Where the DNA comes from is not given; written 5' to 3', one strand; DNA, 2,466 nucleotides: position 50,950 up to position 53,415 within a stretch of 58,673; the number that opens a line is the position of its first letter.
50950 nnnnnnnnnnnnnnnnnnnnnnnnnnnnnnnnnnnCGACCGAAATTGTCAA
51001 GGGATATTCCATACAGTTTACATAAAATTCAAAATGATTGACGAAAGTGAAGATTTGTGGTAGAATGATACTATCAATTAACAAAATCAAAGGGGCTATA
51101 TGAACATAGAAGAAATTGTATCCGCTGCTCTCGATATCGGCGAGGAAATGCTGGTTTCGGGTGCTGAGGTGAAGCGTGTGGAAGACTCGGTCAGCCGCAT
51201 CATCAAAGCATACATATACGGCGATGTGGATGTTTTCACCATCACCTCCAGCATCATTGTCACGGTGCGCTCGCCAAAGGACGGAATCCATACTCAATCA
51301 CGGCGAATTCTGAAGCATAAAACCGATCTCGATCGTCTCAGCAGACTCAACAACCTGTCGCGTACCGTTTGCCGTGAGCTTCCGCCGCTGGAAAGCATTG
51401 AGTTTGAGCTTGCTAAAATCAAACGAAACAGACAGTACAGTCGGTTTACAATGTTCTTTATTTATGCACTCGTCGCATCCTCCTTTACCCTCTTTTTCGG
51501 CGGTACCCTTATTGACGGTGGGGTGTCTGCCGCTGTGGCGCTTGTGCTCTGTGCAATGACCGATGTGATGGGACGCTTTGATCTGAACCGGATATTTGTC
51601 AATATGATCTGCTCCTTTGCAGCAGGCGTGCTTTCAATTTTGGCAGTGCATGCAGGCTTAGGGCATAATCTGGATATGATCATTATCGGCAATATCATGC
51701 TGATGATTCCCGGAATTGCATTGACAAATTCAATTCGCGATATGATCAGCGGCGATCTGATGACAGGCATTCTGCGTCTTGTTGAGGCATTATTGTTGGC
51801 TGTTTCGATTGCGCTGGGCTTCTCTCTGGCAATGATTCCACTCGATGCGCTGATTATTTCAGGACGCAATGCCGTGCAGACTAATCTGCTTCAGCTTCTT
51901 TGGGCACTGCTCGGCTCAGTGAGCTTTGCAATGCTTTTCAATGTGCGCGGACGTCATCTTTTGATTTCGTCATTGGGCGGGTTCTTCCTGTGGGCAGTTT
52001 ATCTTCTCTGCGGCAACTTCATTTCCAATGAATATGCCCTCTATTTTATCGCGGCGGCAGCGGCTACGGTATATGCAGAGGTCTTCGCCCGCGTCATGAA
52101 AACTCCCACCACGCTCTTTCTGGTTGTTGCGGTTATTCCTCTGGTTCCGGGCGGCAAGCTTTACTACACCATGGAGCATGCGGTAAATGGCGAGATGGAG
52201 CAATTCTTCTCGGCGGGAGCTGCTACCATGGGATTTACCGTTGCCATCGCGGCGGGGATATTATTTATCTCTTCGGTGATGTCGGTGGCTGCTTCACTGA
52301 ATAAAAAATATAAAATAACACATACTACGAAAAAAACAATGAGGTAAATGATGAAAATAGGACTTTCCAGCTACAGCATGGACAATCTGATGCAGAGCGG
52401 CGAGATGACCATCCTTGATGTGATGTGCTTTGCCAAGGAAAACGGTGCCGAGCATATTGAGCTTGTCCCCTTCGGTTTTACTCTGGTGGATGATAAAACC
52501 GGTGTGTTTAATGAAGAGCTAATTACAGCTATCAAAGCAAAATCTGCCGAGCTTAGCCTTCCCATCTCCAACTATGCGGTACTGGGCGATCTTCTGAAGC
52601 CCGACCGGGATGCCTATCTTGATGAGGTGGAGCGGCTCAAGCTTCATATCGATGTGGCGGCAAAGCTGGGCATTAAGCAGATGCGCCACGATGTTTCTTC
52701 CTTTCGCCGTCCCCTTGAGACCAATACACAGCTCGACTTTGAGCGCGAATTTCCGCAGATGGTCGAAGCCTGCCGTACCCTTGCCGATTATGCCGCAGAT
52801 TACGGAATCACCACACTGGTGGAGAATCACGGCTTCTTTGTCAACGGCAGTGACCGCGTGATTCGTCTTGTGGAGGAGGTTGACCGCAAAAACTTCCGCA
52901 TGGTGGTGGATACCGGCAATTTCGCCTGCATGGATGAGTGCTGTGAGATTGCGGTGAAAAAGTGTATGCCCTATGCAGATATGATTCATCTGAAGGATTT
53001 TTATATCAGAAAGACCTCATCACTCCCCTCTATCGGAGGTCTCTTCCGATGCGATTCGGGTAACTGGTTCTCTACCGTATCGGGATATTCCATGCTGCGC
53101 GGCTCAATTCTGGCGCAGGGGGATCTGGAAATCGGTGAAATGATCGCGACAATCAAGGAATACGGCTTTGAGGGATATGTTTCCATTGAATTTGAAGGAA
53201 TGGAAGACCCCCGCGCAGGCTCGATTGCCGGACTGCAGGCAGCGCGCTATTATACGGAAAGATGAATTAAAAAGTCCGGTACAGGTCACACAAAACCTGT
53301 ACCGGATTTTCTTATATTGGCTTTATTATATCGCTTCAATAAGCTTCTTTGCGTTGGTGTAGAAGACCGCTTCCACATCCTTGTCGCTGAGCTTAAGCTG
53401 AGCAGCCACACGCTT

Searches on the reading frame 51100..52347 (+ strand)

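Call 27: search_protein_families(library=pfam, proteins=[window:51100-52347:+], max_evalue=0.00001)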
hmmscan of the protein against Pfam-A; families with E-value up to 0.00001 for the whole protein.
window:51100-52347:+ (415 aa): 2 families
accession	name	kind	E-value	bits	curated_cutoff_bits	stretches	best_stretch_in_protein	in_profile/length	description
PF06738.18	ThrE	-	7.5e-73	245.4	26.3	2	10-245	3-238/241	Putative threonine/serine exporter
PF12821.13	ThrE_2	-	1.3e-38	132.6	27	1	265-393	1-129/129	Threonine/Serine exporter, ThrE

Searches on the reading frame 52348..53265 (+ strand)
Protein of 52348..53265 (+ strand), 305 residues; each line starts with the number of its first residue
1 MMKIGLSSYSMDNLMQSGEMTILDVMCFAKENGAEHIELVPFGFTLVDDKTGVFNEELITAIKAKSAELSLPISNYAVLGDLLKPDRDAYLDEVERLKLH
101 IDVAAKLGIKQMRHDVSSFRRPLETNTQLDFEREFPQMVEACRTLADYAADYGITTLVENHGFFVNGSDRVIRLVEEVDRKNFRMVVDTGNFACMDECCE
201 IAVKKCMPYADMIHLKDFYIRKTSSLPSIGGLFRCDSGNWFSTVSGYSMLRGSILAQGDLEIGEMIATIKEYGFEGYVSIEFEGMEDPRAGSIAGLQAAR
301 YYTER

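Call 27: search_protein_families(library=pfam, proteins=[window:52348-53265:+], max_evalue=0.00001)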
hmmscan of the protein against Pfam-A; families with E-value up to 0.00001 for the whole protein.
window:52348-53265:+ (305 aa): 1 family
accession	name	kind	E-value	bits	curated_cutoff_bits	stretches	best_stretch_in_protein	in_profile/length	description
PF01261.30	AP_endonuc_2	-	5.4e-29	102.1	31.1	1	29-297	4-244/249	Xylose isomerase-like TIM barrel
